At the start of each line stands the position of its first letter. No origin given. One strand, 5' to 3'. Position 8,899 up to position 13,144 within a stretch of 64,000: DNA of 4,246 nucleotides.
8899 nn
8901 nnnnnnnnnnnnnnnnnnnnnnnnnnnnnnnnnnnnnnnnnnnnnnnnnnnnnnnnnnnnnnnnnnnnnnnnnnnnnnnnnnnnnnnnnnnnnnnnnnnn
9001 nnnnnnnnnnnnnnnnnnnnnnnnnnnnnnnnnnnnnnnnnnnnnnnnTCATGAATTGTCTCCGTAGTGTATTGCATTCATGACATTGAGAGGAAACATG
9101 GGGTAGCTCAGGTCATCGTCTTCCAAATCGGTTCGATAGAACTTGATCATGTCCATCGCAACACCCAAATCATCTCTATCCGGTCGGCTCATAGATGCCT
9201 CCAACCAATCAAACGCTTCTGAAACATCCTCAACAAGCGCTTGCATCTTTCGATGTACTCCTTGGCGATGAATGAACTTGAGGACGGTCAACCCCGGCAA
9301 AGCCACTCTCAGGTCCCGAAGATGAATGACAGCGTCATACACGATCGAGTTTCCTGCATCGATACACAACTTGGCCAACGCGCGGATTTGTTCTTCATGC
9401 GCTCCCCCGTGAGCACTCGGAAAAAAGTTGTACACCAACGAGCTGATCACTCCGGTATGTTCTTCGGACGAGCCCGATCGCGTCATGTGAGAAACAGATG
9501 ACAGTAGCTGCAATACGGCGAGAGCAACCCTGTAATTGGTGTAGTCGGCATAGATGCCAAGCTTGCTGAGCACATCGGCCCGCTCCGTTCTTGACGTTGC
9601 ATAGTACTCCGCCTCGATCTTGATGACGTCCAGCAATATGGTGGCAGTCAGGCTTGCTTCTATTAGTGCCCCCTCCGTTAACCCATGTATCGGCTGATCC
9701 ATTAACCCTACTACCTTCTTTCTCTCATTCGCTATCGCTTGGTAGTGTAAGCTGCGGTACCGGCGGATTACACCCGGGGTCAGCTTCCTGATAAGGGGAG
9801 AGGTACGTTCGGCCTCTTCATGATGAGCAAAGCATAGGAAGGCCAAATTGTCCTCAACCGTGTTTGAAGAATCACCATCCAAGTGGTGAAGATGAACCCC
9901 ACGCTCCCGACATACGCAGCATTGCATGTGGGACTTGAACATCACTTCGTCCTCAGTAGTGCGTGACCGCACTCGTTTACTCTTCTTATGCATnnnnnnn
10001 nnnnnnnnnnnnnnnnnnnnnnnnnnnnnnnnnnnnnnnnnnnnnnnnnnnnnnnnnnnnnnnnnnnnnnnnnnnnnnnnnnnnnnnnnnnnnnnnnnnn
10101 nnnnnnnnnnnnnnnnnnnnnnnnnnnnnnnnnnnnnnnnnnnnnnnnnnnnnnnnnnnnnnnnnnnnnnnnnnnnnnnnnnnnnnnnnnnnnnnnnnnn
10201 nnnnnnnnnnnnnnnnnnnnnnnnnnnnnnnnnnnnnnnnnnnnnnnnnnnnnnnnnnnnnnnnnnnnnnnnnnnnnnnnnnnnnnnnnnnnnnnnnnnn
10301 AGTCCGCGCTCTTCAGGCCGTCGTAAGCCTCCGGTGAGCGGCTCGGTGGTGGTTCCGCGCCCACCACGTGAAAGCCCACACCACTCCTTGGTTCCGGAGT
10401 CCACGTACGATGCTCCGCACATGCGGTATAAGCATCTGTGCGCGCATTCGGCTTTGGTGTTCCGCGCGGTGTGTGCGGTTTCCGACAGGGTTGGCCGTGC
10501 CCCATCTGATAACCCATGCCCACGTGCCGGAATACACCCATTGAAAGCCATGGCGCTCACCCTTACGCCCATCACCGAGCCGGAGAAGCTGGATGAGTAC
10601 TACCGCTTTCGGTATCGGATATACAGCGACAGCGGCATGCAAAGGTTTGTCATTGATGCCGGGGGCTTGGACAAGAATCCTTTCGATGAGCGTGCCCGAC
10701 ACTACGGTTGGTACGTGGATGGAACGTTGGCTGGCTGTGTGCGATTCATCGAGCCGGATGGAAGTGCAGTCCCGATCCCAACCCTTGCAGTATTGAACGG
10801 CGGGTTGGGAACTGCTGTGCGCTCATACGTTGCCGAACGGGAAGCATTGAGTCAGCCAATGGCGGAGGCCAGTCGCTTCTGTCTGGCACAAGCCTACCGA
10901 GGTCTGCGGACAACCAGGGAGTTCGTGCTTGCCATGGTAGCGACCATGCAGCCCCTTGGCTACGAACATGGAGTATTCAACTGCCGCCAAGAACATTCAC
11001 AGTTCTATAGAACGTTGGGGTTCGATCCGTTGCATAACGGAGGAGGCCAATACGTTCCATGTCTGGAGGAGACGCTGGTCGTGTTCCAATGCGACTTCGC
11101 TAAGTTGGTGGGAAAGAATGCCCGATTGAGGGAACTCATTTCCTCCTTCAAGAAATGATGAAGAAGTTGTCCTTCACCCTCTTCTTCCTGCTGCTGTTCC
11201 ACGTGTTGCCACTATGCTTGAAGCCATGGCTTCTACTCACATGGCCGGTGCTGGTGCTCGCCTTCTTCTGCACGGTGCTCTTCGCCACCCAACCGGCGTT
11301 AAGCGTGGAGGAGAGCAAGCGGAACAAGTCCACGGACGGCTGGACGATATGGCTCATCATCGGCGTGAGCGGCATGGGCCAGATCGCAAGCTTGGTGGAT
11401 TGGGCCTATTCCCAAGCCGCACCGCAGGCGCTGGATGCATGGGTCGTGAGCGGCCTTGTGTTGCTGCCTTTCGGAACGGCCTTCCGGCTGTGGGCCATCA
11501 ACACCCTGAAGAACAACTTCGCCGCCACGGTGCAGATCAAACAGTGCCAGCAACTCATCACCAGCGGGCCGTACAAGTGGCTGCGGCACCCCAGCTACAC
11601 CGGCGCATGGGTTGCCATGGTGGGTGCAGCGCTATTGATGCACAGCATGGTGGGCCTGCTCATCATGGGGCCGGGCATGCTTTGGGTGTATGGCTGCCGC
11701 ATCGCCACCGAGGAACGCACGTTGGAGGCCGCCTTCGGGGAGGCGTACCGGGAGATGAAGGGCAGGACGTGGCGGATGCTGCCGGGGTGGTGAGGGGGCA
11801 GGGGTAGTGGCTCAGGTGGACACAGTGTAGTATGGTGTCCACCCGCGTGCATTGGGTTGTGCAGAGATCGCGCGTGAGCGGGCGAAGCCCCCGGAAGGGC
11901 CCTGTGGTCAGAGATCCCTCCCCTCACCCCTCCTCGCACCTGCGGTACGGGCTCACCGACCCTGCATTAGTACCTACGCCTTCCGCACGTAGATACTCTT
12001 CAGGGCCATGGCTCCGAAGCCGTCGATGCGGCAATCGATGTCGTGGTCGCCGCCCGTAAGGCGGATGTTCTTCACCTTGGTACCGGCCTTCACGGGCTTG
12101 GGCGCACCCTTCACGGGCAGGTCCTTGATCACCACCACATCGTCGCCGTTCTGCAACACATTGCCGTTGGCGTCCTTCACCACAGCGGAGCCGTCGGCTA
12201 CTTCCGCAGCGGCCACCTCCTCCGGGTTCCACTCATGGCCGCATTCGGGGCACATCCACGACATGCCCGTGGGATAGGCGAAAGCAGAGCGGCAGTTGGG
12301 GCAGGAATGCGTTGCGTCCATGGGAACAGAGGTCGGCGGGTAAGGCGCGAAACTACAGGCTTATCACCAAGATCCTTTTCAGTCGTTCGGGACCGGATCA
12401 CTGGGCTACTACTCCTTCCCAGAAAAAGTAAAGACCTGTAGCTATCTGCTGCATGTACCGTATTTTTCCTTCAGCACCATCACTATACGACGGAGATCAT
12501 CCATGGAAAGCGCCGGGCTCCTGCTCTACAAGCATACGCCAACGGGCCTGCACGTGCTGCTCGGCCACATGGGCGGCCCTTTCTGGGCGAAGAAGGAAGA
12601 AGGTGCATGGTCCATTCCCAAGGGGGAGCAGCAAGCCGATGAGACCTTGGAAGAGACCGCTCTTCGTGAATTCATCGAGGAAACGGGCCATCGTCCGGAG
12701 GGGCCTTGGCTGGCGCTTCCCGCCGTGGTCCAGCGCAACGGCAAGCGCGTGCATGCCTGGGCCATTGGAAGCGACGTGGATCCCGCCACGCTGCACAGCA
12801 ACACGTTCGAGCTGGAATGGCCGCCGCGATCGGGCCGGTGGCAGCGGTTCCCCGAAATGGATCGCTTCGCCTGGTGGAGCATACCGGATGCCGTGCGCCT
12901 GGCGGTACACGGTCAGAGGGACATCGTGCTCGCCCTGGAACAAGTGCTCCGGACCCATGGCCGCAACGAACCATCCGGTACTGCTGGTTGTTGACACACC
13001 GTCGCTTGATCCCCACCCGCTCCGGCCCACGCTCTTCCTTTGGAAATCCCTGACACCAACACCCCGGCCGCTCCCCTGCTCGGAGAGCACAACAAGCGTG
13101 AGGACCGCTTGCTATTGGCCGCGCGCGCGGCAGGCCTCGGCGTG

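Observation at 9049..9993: HNH nuclease fused to an uncharacterised C-terminal domain, convergent with the PD-(D/E)xK-like gene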

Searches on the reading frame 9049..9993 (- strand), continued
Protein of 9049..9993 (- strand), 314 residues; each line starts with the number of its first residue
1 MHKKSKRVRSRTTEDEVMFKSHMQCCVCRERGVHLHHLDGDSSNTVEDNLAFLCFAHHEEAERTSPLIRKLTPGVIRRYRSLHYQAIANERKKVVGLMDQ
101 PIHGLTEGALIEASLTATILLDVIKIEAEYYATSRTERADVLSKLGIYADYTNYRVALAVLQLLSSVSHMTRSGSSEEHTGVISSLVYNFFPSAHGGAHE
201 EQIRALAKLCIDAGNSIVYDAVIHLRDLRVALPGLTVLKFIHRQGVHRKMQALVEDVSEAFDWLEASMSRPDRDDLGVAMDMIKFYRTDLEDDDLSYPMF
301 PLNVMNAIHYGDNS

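Call 94: find_encoding_contigs(protein=P0068, flank=7000, max_places=2)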
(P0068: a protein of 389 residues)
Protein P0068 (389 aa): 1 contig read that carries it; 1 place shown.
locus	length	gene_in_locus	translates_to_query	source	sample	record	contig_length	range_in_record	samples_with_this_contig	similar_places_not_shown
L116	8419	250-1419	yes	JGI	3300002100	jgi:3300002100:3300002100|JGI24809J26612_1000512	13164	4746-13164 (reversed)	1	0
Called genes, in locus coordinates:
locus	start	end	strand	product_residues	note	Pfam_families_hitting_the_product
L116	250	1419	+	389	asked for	PF04471:Mrr_cat (weak)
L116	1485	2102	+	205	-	-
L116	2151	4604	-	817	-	PF24391:HD-CE, PF13589:HATPase_c_3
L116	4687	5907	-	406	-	PF17293:Arm-DNA-bind_5, PF13102:Phage_int_SAM_5, PF00589:Phage_integrase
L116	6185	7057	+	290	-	PF00160:Pro_isomerase, PF18962:Por_Secre_tail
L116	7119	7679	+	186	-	-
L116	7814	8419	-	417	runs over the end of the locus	PF09903:DUF2130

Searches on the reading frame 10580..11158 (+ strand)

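Call 87: search_protein_families(library=pfam, proteins=[window:10580-11158:+], max_evalue=0.001)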
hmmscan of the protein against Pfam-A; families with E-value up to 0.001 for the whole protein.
window:10580-11158:+ (192 aa): 2 families
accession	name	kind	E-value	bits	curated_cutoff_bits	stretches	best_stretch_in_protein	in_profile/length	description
PF21926.2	FeeM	-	6.2e-08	33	27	1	7-152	2-140/158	N-acyl amino acid synthase FeeM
PF13444.12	Acetyltransf_5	-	9.6e-08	33.1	22.4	1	10-112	1-97/102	Acetyltransferase (GNAT) domain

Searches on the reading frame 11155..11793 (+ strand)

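Call 87: search_protein_families(library=pfam, proteins=[window:11155-11793:+], max_evalue=0.001)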
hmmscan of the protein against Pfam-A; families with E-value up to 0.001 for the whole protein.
window:11155-11793:+ (212 aa): 3 families
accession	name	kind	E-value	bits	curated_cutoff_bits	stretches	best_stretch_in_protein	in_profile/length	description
PF04140.19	ICMT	-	1.8e-18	67.2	24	1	103-191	4-94/95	Isoprenylcysteine carboxyl methyltransferase (ICMT) family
PF04191.18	PEMT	-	2.9e-16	60.2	25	1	97-196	3-104/105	Phospholipid methyltransferase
PF06966.17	DUF1295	-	0.00051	20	20.4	1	84-204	108-234/235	Protein of unknown function (DUF1295)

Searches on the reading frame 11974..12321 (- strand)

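Call 87: search_protein_families(library=pfam, proteins=[window:11974-12321:-], max_evalue=0.001)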
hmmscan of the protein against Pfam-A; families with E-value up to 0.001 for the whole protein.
window:11974-12321:- (115 aa): 3 families
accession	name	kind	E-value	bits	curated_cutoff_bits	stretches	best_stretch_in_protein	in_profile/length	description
PF03831.20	YjdM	-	3e-32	110.7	23.2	1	48-115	1-69/69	PhnA domain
PF08274.17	Zn_Ribbon_YjdM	-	1.6e-08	34.9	30.8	1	7-32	5-30/30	PhnA Zinc-Ribbon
PF24460.1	DUF7575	-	0.00029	20.6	28.5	0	23-34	5-16/28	Domain of unknown function (DUF7575)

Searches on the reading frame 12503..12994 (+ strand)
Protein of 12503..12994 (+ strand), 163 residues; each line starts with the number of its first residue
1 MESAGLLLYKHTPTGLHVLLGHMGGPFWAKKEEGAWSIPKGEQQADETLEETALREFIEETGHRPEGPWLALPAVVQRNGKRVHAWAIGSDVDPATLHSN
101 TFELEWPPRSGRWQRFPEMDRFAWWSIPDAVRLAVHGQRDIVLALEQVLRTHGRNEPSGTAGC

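Call 87: search_protein_families(library=pfam, proteins=[window:12503-12994:+], max_evalue=0.001)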
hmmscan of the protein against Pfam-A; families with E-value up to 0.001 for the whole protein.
window:12503-12994:+ (163 aa): 1 family
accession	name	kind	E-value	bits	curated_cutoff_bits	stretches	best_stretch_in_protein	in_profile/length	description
PF00293.34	NUDIX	-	3.7e-08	33.9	21.1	1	18-130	17-118/134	NUDIX domain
